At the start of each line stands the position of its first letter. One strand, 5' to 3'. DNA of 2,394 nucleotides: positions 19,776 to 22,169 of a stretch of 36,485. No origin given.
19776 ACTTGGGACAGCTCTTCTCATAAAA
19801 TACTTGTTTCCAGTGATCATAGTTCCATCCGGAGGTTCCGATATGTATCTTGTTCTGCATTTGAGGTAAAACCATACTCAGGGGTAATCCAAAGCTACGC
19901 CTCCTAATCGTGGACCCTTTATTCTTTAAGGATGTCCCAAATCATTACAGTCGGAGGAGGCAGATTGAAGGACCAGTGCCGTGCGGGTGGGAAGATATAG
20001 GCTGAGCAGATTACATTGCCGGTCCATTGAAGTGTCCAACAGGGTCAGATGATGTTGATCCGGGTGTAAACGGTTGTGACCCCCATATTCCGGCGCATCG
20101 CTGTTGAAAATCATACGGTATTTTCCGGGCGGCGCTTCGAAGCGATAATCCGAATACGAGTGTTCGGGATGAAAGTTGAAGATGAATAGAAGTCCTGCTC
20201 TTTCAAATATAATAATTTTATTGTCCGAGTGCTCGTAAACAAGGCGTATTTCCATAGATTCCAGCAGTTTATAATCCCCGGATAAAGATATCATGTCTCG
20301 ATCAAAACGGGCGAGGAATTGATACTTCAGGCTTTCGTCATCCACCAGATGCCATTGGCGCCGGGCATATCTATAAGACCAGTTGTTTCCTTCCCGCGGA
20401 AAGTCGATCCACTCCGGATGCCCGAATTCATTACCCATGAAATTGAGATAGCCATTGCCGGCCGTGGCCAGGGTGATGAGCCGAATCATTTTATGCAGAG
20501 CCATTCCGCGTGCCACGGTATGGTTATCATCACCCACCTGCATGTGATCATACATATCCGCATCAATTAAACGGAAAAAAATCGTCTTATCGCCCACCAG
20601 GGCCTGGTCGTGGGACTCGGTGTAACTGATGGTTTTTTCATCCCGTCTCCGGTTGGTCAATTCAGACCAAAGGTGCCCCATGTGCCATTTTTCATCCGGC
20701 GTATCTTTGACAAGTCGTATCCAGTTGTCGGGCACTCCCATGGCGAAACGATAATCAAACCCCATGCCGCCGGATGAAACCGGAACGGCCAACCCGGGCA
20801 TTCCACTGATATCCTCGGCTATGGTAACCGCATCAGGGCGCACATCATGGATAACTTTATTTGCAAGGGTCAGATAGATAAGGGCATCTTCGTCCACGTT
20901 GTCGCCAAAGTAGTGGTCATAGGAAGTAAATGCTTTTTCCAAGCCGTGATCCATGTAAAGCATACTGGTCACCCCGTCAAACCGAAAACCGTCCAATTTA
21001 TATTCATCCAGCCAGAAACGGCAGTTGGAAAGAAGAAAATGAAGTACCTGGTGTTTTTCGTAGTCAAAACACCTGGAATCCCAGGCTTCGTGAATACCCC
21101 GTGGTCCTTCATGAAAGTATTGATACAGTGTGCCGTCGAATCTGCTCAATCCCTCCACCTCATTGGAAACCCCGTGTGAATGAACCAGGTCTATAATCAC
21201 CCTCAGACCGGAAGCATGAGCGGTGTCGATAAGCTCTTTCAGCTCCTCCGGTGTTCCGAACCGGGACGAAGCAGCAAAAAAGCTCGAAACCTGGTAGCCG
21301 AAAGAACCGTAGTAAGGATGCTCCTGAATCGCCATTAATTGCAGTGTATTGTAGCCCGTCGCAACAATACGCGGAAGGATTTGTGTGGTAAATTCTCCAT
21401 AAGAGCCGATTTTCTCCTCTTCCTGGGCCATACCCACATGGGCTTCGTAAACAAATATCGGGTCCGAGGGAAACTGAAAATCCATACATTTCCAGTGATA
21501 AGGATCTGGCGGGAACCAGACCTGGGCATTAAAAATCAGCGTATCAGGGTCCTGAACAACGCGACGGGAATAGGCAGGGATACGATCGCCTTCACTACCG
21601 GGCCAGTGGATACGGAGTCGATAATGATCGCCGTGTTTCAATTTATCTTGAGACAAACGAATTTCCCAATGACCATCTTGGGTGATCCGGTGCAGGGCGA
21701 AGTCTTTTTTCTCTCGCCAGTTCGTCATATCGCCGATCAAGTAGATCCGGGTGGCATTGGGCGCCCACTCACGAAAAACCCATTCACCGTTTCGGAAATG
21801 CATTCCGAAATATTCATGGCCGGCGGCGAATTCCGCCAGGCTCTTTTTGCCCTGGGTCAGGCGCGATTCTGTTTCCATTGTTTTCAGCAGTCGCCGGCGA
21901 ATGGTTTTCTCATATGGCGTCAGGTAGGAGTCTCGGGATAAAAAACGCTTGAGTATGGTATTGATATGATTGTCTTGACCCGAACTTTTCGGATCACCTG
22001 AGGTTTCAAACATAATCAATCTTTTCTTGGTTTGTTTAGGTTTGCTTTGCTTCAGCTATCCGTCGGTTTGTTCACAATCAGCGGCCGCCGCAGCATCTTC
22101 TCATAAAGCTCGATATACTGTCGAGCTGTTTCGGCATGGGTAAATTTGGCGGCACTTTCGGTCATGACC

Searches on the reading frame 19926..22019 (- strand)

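Call 11: search_protein_families(library=pfam, proteins=[window:19926-22019:-], max_evalue=0.01)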
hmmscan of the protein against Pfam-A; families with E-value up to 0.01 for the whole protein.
window:19926-22019:- (697 aa): 4 families
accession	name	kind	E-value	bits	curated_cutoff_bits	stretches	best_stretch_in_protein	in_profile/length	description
PF02806.24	Alpha-amylase_C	-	2.9e-19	69.6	21.2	1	597-685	6-93/95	Alpha amylase, C-terminal all-beta domain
PF00128.31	Alpha-amylase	-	2.7e-13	50.4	22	2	239-283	48-92/446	Alpha amylase, catalytic domain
PF02922.24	CBM_48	-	1.9e-12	47.8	22.4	1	71-151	2-83/83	Carbohydrate-binding module 48 (Isoamylase N-terminal domain)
PF22019.2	GlgB_N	-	2.6e-05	24.7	27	1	67-141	16-84/94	alpha-1,4-glucan branching enzyme GlgB, N-terminal domain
